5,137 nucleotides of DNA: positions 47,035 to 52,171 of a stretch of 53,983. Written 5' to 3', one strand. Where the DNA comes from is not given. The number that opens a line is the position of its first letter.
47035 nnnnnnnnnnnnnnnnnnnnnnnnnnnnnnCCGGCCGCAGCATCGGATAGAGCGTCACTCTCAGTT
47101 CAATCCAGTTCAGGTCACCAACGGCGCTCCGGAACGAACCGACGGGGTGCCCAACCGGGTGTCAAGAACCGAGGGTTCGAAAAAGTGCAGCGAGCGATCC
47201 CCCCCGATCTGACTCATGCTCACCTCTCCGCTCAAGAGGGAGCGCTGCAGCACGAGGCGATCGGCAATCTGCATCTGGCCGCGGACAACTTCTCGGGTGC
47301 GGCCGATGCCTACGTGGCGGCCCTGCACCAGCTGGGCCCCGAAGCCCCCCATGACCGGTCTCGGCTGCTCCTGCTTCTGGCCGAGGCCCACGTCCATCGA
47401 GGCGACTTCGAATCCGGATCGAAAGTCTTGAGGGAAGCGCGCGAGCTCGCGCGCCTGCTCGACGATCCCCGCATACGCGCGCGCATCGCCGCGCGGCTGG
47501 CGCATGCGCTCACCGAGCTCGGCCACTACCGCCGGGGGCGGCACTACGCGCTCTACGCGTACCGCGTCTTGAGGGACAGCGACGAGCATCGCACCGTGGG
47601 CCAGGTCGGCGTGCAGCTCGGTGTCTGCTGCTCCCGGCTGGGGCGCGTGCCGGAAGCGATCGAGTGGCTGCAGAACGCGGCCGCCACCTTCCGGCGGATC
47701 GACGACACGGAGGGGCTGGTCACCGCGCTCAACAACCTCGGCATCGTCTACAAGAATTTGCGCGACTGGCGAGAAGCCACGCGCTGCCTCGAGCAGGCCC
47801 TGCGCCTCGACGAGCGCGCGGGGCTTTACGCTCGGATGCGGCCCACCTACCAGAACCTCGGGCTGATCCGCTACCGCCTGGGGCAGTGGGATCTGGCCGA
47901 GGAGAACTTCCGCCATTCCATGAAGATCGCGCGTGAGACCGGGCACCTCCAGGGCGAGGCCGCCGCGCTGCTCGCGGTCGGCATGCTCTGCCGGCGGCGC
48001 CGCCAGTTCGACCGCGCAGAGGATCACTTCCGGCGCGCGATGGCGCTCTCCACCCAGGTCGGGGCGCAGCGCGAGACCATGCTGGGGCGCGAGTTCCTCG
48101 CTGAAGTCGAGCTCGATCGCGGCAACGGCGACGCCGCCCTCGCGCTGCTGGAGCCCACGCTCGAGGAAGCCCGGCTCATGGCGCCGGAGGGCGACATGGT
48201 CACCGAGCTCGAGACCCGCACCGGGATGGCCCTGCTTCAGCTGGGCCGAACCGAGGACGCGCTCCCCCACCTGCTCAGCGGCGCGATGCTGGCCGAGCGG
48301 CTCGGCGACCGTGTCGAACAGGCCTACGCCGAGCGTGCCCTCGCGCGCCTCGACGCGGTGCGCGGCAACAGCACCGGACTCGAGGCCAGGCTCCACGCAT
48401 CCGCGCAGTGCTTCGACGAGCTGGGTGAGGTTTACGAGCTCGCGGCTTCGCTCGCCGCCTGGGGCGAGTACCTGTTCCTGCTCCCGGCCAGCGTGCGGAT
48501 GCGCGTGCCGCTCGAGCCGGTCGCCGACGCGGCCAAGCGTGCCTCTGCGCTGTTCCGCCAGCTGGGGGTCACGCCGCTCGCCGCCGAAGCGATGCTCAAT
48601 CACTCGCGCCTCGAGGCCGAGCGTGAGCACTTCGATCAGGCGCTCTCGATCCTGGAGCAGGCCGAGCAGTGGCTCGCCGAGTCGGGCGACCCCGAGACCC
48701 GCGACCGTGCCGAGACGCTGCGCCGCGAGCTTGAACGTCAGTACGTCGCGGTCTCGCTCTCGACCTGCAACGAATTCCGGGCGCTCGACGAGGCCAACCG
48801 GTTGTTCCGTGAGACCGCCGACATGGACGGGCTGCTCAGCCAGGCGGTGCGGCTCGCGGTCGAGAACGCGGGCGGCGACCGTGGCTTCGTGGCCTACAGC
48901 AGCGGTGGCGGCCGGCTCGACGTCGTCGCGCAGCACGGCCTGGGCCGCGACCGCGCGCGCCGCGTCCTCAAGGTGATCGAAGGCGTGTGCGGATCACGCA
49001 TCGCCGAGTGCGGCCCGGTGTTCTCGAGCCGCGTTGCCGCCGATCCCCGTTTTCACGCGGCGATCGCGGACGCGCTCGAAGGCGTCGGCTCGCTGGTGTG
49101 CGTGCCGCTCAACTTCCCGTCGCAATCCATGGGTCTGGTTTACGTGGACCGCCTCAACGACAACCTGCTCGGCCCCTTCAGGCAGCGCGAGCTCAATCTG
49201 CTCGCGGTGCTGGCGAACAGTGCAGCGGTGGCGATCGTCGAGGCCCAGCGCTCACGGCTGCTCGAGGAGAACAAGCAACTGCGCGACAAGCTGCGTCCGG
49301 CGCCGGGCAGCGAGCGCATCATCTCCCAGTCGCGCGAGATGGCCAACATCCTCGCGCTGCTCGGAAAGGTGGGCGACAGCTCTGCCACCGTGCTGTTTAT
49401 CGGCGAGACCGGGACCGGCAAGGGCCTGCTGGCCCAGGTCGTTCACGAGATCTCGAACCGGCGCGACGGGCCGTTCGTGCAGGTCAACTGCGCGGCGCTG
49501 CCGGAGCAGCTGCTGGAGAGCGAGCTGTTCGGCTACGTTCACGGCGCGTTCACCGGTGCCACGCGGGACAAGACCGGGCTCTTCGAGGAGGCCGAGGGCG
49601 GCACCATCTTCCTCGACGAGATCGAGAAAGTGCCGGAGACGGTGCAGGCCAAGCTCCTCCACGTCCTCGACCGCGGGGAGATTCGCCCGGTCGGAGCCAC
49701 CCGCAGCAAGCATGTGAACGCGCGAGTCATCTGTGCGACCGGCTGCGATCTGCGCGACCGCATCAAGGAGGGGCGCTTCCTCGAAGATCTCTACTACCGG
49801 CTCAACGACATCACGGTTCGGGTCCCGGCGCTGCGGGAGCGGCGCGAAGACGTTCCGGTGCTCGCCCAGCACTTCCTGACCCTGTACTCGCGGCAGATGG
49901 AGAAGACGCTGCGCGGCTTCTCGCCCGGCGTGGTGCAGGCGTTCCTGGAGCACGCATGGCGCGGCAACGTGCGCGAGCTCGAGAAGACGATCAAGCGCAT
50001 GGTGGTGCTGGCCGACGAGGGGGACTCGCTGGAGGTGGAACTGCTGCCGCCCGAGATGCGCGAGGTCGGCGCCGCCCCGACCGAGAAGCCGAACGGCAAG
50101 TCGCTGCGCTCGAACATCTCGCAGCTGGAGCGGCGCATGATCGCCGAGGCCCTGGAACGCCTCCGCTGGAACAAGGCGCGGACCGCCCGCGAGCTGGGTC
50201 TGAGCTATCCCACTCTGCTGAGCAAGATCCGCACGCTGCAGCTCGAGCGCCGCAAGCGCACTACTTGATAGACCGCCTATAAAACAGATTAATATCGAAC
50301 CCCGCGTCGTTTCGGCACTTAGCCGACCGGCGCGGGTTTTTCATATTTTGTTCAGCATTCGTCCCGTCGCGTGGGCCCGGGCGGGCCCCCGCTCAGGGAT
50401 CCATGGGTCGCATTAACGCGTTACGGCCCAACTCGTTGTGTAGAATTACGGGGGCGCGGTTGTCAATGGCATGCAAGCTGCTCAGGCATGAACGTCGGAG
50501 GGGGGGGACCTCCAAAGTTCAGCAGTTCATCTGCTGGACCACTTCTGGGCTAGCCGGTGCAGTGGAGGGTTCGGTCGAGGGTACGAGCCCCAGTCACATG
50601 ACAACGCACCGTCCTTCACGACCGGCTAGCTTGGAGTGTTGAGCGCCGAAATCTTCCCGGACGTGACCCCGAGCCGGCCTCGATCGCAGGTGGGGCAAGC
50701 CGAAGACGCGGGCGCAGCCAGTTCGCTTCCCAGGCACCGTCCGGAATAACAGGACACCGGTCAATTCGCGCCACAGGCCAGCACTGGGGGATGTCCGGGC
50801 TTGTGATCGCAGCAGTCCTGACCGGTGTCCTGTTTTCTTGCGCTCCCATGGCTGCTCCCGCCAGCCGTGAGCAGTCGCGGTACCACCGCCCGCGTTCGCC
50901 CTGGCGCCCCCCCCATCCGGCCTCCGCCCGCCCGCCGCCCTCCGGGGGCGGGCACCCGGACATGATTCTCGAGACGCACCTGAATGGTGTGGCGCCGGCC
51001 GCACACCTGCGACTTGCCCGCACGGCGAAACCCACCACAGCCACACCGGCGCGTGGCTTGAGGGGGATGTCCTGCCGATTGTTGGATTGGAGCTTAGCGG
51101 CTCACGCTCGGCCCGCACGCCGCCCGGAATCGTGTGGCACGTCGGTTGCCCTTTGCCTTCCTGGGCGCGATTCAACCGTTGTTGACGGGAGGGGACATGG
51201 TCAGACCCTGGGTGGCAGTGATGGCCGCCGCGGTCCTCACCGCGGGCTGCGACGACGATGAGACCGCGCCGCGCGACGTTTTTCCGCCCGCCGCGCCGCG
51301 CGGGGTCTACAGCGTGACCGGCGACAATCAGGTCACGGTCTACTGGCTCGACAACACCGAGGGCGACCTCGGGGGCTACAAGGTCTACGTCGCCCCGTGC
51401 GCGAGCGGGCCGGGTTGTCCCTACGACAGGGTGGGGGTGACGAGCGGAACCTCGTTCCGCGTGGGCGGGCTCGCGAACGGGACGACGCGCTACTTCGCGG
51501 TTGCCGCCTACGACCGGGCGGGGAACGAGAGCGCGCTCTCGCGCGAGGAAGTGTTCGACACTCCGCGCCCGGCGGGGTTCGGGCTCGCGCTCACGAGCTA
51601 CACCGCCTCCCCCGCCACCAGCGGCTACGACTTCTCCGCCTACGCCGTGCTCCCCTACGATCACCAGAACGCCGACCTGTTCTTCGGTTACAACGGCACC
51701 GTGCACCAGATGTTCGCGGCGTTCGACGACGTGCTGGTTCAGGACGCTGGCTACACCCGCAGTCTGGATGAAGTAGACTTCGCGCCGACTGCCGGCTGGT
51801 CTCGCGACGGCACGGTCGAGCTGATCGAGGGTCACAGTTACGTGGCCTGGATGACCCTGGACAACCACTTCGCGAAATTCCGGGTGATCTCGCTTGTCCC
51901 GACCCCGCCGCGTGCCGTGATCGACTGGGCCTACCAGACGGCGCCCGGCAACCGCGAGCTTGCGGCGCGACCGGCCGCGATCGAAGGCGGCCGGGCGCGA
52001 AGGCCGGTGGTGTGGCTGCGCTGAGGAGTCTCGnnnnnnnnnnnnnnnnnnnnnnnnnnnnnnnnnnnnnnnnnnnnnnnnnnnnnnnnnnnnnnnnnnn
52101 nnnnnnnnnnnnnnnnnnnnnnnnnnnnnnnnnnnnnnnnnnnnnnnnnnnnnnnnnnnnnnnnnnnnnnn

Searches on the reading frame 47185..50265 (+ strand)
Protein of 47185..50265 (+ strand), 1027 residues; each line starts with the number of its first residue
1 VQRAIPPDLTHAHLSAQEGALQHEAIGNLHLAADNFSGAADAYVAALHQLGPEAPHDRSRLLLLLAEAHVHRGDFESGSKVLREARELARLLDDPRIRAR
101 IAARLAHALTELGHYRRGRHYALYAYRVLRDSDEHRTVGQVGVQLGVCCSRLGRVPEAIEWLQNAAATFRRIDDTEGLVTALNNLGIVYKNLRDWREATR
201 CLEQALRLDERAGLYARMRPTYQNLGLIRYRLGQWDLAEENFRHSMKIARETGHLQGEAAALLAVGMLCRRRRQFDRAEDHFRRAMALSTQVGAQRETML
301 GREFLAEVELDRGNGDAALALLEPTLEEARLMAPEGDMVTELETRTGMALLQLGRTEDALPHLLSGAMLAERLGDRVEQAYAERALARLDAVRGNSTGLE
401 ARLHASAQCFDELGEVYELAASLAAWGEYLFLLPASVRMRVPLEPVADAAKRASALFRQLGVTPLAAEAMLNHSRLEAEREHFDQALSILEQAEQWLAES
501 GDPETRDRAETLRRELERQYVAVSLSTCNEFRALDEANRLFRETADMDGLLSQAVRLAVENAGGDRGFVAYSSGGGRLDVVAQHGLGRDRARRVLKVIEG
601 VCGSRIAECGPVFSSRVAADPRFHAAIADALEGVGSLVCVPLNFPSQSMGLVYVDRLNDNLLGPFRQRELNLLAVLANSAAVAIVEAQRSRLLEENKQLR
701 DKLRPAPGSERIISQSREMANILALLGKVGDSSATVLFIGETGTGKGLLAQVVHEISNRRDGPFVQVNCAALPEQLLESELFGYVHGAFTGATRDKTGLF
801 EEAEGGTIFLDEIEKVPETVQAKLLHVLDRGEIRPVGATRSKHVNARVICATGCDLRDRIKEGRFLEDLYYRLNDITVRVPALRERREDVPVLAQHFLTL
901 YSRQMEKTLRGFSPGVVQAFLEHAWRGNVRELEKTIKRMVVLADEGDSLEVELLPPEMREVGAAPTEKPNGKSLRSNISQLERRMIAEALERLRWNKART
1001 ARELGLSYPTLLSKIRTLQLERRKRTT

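Call 50: search_protein_families(library=pfam, proteins=[window:47185-50265:+], max_evalue=0.1)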
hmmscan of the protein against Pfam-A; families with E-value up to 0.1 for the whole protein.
window:47185-50265:+ (1027 aa): 34 families (the best 25 are shown)
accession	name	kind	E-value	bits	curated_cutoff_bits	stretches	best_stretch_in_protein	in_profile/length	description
PF00158.32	Sigma54_activat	-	6.2e-64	215.2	20.2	1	712-878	1-167/168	Sigma-54 interaction domain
PF13424.12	TPR_12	-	6.7e-34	116.4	30.1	4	222-290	6-76/77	Tetratricopeptide repeat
PF25601.1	AAA_lid_14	-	2.1e-23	82.4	27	1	884-965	1-81/87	AAA+ ATPase lid domain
PF07719.23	TPR_2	-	1.3e-20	72.2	27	3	180-210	2-32/34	Tetratricopeptide repeat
PF00515.34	TPR_1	-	2.7e-20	71.7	27.8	1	181-210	3-32/34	Tetratricopeptide repeat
PF14532.12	Sigma54_activ_2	-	1.9e-19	70.7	25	1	714-883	2-138/138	Sigma-54 interaction domain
PF17874.7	TPR_MalT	-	1.6e-12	47.8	45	3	149-403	11-263/336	MalT-like TPR region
PF13181.12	TPR_8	-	5.4e-12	45.3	25.7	1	180-210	2-32/34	Tetratricopeptide repeat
PF13176.12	TPR_7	-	4.9e-11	42.3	27.9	2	181-210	1-30/36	Tetratricopeptide repeat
PF01590.32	GAF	-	1.5e-10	42.2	22.4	1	546-684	1-133/133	GAF domain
PF07724.20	AAA_2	-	3.2e-10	40.7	27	1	733-859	3-130/166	AAA domain (Cdc48 subfamily)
PF02954.25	HTH_8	-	7.6e-10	38.8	22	1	979-1016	3-40/42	Bacterial regulatory protein, Fis family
PF13185.12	GAF_2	-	8.6e-10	39.4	28.6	1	544-684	1-135/136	GAF domain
PF07728.20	AAA_5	-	3e-09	37.5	22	1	736-843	2-105/139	AAA domain (dynein-related subfamily)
PF13428.12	TPR_14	-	5e-08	33.3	23.5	1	60-100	2-40/44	Tetratricopeptide repeat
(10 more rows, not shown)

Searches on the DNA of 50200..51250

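Call 62: search_rna_families(source=window, start=50200, end=51250, threshold=evalue, max_evalue=1)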
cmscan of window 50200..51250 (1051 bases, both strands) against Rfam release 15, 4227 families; matches with E-value up to 1: 0.
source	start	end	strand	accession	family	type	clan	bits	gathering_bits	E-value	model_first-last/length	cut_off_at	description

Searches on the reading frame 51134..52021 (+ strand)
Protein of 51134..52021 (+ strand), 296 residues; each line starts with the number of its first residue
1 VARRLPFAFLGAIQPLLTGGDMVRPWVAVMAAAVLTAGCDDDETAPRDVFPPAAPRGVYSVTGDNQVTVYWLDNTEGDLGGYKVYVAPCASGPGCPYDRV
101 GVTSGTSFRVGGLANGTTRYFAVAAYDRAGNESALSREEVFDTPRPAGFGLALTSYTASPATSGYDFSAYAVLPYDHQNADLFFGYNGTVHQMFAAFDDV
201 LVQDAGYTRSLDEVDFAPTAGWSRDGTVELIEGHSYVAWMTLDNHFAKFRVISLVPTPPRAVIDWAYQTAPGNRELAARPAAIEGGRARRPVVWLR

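Call 8: search_protein_families(library=pfam, proteins=[window:51134-52021:+], max_evalue=1)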
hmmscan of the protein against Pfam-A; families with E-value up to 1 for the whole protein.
window:51134-52021:+ (296 aa): 2 families
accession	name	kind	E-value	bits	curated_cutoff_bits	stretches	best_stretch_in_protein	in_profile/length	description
PF00041.27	fn3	-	0.0011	19.6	25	1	61-135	10-77/84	Fibronectin type III domain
PF16389.11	DUF4998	-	0.32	11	29.1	1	59-136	27-103/199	Domain of unknown function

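Call 9: search_protein_families(library=ncbifam, proteins=[window:51134-52021:+], max_evalue=1)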
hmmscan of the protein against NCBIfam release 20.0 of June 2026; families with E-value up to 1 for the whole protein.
window:51134-52021:+ (296 aa): 2 families
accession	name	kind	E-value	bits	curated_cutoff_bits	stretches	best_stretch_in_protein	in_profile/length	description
NF041611.1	exoglucan_CbhB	equivalog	1.6e-06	26.5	1950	1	42-167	791-910/997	exoglucanase CbhB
NF045522.1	MXAN_2561_fam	equivalog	1.7e-05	24.4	150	1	51-139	168-254/304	MXAN_2561 family MXYO-CTERM-anchored protein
